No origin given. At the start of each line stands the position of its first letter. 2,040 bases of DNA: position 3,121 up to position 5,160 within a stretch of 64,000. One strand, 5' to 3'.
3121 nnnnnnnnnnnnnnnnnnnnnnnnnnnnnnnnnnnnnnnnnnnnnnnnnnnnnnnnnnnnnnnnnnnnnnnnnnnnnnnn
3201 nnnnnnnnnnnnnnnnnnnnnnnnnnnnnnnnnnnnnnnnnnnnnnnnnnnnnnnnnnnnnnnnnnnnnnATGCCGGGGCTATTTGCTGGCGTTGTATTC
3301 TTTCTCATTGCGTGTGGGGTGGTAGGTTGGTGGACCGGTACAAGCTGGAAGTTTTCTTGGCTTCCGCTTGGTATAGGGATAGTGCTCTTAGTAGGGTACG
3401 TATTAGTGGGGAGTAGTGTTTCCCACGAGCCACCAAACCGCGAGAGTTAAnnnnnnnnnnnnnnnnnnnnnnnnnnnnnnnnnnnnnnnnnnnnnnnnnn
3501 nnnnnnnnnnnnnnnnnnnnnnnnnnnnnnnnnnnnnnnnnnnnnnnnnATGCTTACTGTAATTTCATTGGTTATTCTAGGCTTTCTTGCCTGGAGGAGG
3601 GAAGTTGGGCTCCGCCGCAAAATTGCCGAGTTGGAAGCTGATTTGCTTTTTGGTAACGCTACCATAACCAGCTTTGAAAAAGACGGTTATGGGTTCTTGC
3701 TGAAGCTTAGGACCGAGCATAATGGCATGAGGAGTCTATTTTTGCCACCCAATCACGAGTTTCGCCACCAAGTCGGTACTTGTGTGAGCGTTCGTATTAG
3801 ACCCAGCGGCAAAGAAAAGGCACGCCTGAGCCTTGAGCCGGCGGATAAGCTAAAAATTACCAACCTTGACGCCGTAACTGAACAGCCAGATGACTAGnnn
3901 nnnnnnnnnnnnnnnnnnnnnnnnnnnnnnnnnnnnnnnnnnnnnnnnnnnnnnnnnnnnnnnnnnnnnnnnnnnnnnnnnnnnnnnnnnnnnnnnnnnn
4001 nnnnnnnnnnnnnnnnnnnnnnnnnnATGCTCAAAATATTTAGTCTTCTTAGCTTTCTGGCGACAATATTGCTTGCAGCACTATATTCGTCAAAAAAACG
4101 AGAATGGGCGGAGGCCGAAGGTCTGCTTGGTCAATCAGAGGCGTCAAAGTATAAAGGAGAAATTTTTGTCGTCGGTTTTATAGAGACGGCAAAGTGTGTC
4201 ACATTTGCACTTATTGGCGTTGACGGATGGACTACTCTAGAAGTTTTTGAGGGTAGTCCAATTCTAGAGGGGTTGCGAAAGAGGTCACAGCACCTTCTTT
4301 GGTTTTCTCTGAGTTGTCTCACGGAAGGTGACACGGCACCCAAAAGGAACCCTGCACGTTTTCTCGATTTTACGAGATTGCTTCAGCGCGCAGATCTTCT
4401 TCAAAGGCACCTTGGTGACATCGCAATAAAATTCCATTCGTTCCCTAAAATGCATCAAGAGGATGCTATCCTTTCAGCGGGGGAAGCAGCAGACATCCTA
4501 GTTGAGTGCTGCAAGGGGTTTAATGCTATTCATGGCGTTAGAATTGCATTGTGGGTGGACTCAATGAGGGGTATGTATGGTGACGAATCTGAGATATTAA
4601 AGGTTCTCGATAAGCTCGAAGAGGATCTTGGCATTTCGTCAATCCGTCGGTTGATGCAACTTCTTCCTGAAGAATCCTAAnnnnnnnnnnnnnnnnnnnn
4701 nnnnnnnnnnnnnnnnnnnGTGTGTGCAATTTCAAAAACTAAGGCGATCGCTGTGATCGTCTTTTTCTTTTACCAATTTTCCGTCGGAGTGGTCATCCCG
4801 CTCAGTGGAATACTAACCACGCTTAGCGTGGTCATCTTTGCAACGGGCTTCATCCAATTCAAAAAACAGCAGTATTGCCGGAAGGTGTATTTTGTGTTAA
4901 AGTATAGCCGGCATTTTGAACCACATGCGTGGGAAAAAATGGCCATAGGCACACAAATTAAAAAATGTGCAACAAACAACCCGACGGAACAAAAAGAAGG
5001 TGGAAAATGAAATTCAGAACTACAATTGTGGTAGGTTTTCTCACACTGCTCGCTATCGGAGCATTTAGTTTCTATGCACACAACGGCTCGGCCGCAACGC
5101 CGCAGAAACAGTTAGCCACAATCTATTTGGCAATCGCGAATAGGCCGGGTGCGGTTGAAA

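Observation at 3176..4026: A ~90-nt three-hairpin leader repeated before three consecutive small membrane-protein genes, with a compensatory G-U change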

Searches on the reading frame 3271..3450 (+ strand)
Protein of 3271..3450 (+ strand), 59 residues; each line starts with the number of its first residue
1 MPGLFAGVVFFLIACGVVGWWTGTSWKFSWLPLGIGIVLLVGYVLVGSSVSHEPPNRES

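Call 20: search_protein_families(library=pfam, proteins=[window:3271-3450:+], max_evalue=0.1)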
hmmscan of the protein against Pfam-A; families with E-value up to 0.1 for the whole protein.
window:3271-3450:+ (59 aa): 2 families
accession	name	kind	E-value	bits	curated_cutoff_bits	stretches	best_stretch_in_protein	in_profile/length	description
PF04932.20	Wzy_C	-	0.013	15.7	31.7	1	6-50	17-61/149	O-Antigen ligase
PF13567.11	DUF4131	-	0.07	13.3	31.6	1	4-48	8-50/165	Domain of unknown function (DUF4131)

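Call 43: find_homologous_proteins(query=A3, max_evalue=0.01)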
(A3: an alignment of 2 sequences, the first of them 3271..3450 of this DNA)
Query A3 (2 sequences) (59 aa, profile of the alignment): 3 proteins with E <= 0.01 among 45 candidates.
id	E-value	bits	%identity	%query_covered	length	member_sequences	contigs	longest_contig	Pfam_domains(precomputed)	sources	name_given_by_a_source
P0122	6.2e-33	130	100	100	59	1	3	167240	-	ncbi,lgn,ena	-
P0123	8.1e-31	123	62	88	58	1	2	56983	-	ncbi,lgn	-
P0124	7.6e-25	104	56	88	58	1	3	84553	-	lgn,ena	-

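Call 45: find_encoding_contigs(protein=P0124, flank=10000, max_places=10)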
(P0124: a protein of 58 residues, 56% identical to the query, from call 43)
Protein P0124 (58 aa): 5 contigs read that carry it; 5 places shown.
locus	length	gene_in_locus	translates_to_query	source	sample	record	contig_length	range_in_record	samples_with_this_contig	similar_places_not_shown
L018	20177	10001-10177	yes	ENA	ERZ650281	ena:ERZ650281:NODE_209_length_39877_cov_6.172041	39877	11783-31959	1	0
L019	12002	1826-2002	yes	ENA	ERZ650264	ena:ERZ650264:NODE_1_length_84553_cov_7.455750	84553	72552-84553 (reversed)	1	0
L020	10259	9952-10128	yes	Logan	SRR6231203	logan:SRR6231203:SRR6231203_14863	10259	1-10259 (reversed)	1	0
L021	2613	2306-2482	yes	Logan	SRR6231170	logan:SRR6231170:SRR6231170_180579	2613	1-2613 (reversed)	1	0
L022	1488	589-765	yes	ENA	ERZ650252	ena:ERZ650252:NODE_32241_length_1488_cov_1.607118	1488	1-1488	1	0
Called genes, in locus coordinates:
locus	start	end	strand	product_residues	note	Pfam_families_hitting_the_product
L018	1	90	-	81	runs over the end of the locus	-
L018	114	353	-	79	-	-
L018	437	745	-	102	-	-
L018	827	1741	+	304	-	PF00535:Glycos_transf_2, PF13641:Glyco_tranf_2_3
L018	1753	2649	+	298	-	PF00535:Glycos_transf_2, PF13641:Glyco_tranf_2_3, PF13632:Glyco_trans_2_3 (weak)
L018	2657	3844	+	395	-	PF13439:Glyco_transf_4, PF00534:Glycos_transf_1, PF13692:Glyco_trans_1_4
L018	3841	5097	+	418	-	PF04230:PS_pyruv_trans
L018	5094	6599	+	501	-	PF13231:PMT_2 (weak)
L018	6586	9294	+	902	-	PF26410:GH5_mannosidase, PF00150:Cellulase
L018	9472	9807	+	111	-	-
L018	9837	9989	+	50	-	-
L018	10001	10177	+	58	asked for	-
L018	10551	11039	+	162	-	-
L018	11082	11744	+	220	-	-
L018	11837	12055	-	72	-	-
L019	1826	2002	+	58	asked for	-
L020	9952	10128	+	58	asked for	-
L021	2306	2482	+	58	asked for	-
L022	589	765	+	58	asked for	-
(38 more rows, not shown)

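Call 46: find_encoding_contigs(protein=P0122, flank=10000, max_places=10)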
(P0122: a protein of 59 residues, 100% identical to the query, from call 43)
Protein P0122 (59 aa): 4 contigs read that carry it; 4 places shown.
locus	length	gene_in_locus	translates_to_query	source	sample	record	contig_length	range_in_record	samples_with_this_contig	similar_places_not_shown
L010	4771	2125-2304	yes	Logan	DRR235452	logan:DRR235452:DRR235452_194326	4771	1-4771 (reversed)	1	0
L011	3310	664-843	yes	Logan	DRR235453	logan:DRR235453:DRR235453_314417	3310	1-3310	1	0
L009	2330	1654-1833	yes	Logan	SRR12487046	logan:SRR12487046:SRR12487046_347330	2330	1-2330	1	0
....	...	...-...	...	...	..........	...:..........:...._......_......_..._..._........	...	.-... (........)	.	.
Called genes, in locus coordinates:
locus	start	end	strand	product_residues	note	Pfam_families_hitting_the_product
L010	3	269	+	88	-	?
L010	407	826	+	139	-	-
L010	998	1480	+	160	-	-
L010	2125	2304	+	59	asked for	-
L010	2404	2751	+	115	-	-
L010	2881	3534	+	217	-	-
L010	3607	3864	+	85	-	-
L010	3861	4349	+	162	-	-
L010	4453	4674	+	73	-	-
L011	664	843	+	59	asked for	-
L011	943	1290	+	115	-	-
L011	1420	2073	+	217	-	-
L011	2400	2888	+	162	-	-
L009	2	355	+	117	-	?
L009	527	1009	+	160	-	-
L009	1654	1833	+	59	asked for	-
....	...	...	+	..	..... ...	-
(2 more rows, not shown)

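Call 51: search_protein_families(library=phrogs, proteins=[window:3271-3450:+], max_evalue=0.01)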
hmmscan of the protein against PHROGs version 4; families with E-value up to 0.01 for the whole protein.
window:3271-3450:+ (59 aa): 0 families

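Call 52: search_protein_families(library=padloc, proteins=[window:3271-3450:+], max_evalue=0.01)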
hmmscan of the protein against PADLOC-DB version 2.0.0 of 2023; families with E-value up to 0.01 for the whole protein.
window:3271-3450:+ (59 aa): 0 families

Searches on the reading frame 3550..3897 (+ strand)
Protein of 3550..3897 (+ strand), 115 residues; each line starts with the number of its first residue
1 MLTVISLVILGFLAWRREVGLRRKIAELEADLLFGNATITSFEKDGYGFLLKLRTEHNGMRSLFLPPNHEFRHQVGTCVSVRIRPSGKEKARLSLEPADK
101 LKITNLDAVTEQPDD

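Call 20: search_protein_families(library=pfam, proteins=[window:3550-3897:+], max_evalue=0.1)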
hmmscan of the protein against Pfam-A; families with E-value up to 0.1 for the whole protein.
window:3550-3897:+ (115 aa): 0 families

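Call 22: find_encoding_contigs(protein=window:3550-3897:+, flank=5000, max_places=10)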
Protein window:3550-3897:+ (115 aa): 1 contig read that carries it; 1 place shown.
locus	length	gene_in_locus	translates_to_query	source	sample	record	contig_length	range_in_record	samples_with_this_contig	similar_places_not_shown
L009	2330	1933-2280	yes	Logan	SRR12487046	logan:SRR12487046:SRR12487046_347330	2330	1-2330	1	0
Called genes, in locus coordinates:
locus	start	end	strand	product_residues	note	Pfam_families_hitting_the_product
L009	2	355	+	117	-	?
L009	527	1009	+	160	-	-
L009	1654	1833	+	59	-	-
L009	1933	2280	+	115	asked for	-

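Call 50: search_protein_representatives(protein=window:3550-3897:+)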
Query: 115 residues. Proteins with E-value up to 0.001 (for the whole library): 1; up to 1e-10: 1; up to 1e-30: 1. The best 1 are listed.
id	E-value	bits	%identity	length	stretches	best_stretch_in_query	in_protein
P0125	1.2e-69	247.5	100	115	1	1-115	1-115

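Call 51: search_protein_families(library=phrogs, proteins=[window:3550-3897:+], max_evalue=0.01)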
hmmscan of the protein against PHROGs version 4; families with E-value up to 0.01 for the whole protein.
window:3550-3897:+ (115 aa): 0 families

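Call 52: search_protein_families(library=padloc, proteins=[window:3550-3897:+], max_evalue=0.01)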
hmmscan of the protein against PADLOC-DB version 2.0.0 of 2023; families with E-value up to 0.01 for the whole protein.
window:3550-3897:+ (115 aa): 0 families

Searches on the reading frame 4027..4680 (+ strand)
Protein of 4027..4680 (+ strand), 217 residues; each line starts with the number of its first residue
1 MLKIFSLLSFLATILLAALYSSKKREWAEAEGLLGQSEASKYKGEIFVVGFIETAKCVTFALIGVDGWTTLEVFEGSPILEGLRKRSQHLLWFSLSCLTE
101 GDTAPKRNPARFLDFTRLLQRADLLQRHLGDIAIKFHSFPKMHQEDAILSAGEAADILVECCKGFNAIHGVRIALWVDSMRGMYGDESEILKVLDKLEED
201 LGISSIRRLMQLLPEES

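Call 20: search_protein_families(library=pfam, proteins=[window:4027-4680:+], max_evalue=0.1)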
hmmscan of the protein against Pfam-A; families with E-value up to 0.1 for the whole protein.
window:4027-4680:+ (217 aa): 0 families

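Call 23: find_homologous_proteins(query=window:4027-4680:+, max_evalue=0.01)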
Query window:4027-4680:+ (217 aa): 1 proteins with E <= 0.01 among 619 candidates.
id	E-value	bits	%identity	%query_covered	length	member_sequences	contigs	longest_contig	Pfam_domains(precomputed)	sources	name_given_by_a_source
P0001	5.4e-137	472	100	100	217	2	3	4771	-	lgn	-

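Call 28: find_encoding_contigs(protein=P0001, flank=10000, max_places=10)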
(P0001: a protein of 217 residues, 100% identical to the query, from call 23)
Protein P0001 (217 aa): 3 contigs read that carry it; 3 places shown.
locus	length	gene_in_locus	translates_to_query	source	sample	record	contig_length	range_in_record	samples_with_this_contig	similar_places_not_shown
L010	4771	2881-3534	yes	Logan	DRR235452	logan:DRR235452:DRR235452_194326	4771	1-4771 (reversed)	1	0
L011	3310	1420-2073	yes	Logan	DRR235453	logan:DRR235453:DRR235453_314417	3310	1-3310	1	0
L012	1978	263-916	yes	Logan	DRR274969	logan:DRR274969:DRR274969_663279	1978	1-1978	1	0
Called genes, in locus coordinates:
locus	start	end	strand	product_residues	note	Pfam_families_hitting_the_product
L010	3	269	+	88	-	?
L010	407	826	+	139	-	-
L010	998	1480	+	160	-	-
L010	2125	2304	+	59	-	-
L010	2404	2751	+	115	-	-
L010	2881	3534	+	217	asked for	-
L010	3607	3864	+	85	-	-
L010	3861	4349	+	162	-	-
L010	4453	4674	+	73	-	-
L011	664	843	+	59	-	-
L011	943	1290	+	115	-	-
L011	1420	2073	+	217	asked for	-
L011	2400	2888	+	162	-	-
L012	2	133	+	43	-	?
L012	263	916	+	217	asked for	-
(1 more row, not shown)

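Call 51: search_protein_families(library=phrogs, proteins=[window:4027-4680:+], max_evalue=0.01)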
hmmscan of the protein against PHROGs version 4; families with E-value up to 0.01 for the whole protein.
window:4027-4680:+ (217 aa): 0 families

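Call 52: search_protein_families(library=padloc, proteins=[window:4027-4680:+], max_evalue=0.01)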
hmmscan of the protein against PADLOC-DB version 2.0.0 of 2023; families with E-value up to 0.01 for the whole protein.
window:4027-4680:+ (217 aa): 0 families

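Call 64: predict_structure(protein=window:4027-4680:+)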
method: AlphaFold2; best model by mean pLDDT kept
length: 217 residues; sequences in the alignment: 1
mean_pLDDT: 42.9   pTM: 0.41
mean pLDDT of the five models: 42.9, 40.2, 35.9, 34.8, 34.7
residues with pLDDT >= 90: 0; 70-90: 1; 50-70: 53; < 50: 163
segments of 3 or more residues with pLDDT < 50: 1-129, 137-147, 178-185, 204-217
pLDDT, mean of each block of 10 residues (from residue 1): 40 43 35 33 35 34 35 36 42 41 32 37 43 49 42 57 57 53 51 66 48 32
secondary structure, 60 per line:
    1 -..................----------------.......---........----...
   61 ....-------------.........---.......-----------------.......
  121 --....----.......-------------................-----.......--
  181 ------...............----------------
elements in order: H2-19 H36-42 E46-53 E58-64 H78-86 E90-96 H114-120 H123-126 E131-137 H151-166 E172-178 H187-201

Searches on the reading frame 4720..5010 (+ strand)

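Call 20: search_protein_families(library=pfam, proteins=[window:4720-5010:+], max_evalue=0.1)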
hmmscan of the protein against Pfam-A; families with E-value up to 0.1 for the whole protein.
window:4720-5010:+ (96 aa): 1 family
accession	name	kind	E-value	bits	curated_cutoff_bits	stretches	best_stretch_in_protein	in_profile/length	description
PF13129.11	DUF3953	-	0.046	13.9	22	1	35-51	5-21/41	Protein of unknown function (DUF3953)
